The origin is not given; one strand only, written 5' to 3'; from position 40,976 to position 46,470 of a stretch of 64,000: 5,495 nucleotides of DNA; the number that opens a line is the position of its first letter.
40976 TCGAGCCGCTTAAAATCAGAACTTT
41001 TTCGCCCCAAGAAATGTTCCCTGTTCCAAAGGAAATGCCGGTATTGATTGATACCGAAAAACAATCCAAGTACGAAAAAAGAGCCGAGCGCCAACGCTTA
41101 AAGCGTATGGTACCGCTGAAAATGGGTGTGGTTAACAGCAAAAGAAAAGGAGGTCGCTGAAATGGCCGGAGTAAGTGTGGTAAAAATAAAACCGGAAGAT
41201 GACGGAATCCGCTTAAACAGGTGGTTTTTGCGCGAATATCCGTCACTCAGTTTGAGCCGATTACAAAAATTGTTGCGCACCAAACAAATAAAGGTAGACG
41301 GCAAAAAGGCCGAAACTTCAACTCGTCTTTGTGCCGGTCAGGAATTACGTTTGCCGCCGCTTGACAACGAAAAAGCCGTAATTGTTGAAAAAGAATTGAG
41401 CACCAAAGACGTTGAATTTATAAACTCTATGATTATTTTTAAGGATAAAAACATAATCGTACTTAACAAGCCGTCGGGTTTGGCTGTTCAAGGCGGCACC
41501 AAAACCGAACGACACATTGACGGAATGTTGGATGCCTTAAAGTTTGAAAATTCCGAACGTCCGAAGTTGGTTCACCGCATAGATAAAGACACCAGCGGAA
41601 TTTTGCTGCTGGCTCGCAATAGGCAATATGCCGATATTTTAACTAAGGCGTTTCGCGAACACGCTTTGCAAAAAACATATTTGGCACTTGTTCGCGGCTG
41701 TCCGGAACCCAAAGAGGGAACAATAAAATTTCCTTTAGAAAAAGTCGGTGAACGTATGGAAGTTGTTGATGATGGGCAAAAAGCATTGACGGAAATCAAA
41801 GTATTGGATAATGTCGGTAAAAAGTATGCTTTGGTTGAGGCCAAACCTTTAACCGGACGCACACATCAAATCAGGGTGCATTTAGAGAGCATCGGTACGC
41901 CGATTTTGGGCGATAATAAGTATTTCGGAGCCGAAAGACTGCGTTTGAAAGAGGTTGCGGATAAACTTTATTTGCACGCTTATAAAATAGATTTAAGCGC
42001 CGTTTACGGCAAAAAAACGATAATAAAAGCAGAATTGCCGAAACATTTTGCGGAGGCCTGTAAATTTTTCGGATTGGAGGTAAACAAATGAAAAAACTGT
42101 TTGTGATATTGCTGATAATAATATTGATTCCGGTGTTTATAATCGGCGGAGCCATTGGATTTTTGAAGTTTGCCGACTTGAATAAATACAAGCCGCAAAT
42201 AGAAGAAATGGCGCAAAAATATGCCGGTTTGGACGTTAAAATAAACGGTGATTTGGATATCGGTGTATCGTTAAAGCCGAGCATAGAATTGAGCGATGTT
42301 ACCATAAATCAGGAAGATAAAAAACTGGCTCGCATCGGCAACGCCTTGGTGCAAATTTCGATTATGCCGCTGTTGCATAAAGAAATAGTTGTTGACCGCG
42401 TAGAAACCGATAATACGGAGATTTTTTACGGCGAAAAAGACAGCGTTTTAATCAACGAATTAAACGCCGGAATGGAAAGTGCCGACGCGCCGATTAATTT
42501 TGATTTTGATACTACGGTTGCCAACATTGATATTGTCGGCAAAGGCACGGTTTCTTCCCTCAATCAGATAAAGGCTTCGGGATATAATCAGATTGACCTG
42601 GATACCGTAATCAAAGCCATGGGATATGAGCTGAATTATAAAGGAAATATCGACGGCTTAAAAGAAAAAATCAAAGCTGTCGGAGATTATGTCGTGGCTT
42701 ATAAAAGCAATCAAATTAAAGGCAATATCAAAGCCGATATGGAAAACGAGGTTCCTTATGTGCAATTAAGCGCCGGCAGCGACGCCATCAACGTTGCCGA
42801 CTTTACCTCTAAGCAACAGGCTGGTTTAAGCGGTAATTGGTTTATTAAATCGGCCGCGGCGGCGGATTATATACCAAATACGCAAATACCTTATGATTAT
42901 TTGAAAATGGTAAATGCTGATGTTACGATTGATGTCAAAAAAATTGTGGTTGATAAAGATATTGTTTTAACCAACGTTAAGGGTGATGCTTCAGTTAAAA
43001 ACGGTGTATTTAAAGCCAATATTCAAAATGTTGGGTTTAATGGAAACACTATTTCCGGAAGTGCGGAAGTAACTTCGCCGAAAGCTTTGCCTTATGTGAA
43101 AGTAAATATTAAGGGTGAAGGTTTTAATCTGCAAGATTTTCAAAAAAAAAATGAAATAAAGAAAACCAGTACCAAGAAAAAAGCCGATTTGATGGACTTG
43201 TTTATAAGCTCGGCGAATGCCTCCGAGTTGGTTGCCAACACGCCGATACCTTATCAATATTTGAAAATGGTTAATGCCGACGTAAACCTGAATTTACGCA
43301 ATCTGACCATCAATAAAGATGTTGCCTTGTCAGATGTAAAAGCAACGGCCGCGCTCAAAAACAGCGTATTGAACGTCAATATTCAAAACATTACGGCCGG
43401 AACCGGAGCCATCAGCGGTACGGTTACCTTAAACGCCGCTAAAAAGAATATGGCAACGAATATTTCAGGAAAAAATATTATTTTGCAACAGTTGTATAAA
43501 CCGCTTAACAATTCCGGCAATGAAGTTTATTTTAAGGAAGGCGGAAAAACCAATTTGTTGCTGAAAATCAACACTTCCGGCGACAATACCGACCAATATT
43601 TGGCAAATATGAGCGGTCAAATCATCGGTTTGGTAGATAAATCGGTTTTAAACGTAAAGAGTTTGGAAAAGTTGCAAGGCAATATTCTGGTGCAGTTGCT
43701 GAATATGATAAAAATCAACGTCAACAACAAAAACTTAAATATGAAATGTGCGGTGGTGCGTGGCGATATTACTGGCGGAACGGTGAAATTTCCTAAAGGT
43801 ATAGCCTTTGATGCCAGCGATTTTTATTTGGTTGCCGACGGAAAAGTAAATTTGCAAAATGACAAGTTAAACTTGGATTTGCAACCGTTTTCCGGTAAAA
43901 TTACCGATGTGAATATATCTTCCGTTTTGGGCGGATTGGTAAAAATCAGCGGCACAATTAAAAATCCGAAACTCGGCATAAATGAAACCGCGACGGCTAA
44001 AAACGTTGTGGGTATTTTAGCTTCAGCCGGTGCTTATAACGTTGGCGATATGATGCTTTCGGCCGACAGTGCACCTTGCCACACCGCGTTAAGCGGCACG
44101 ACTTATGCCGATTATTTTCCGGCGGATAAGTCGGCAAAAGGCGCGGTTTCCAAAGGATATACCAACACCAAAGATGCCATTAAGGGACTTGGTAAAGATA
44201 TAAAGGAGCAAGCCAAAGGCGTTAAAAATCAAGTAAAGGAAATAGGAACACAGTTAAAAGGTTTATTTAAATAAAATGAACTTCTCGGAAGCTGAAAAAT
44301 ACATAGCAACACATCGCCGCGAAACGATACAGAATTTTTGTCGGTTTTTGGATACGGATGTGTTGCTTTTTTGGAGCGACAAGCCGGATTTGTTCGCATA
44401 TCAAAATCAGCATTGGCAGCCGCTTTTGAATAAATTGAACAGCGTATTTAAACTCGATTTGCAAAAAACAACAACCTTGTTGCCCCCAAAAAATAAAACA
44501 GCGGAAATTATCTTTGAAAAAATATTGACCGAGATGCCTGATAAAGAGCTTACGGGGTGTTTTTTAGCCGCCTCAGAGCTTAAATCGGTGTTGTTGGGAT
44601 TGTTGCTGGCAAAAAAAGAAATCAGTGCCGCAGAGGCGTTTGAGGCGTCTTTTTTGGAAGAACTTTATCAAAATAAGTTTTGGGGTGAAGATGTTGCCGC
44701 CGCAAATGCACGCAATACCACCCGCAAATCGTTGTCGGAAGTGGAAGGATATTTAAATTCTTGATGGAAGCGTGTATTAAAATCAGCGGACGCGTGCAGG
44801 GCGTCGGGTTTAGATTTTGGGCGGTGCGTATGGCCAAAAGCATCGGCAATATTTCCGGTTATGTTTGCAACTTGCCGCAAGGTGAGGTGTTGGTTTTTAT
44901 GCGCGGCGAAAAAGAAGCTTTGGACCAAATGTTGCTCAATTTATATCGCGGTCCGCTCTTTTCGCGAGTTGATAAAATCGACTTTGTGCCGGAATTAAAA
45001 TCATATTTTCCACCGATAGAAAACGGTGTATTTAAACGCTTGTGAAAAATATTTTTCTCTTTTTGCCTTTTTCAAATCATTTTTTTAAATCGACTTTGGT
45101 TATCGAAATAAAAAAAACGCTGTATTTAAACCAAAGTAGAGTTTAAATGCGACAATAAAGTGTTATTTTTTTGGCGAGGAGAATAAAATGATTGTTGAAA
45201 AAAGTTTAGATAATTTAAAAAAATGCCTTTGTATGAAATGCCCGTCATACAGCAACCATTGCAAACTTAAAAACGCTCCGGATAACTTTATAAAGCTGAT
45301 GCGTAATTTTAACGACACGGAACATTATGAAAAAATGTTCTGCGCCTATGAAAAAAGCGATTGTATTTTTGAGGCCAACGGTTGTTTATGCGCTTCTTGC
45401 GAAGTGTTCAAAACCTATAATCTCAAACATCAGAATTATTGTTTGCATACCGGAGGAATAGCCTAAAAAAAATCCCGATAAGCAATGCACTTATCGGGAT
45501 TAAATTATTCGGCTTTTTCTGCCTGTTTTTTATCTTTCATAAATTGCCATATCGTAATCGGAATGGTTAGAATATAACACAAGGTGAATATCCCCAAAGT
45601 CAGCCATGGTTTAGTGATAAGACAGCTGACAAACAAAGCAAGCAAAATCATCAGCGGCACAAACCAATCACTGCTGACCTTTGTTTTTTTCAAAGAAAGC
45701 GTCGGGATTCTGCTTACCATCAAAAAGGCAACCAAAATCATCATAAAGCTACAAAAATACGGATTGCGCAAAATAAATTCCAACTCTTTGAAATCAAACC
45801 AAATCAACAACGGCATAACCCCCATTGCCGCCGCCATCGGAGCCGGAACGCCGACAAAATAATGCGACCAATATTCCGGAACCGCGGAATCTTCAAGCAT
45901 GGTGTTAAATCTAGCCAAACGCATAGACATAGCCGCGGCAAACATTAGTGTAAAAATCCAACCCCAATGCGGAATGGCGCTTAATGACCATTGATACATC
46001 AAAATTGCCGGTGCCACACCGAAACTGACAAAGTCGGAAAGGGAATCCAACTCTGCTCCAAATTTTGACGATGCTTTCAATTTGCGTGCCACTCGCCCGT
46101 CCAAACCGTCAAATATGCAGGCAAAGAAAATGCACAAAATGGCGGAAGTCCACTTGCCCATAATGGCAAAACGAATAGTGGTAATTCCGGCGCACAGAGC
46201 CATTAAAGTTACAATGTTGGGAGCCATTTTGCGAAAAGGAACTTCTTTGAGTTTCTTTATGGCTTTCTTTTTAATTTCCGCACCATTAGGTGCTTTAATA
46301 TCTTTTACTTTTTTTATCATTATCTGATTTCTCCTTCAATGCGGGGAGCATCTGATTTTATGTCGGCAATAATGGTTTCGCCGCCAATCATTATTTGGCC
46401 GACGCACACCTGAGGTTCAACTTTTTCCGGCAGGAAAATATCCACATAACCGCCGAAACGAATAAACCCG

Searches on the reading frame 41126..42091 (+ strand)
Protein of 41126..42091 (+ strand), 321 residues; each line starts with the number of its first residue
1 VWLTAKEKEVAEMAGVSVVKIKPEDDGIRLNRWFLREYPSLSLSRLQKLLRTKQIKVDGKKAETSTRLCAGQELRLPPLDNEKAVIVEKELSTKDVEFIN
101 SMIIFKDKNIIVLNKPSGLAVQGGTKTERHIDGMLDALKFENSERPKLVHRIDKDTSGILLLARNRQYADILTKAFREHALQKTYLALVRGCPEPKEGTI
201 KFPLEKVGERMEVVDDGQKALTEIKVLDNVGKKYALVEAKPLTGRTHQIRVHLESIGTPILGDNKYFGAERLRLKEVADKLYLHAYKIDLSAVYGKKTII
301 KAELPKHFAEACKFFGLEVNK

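Call 97: search_protein_families(library=pfam, proteins=[window:41126-42091:+], max_evalue=0.00001)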
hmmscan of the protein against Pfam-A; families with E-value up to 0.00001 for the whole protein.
window:41126-42091:+ (321 aa): 1 family
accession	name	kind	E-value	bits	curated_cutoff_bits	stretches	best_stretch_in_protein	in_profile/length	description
PF00849.27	PseudoU_synth_2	-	1.2e-39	136.4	26.8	1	109-255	1-152/152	RNA pseudouridylate synthase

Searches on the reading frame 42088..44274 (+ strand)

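Call 51: search_protein_families(library=pfam, proteins=[window:42088-44274:+], max_evalue=0.00001)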
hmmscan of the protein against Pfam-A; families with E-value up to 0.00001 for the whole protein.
window:42088-44274:+ (728 aa): 2 families
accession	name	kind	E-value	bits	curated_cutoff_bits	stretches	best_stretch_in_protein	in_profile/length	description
PF05170.20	AsmA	-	3.1e-16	59.8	29.8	2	1-112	1-115/607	AsmA family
PF13116.12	YhdP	-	2.6e-06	26.1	46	1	3-114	9-120/1224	YhdP protein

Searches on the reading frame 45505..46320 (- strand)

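Call 97: search_protein_families(library=pfam, proteins=[window:45505-46320:-], max_evalue=0.00001)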
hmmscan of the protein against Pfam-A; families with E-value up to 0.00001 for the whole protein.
window:45505-46320:- (271 aa): 2 families
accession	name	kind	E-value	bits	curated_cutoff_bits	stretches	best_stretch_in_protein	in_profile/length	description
PF01066.26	CDP-OH_P_transf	-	1.4e-24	87.7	22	1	33-189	3-138/152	CDP-alcohol phosphatidyltransferase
PF08009.16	CDP-OH_P_tran_2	-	9e-10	38.8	21.5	1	219-254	2-37/37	CDP-alcohol phosphatidyltransferase 2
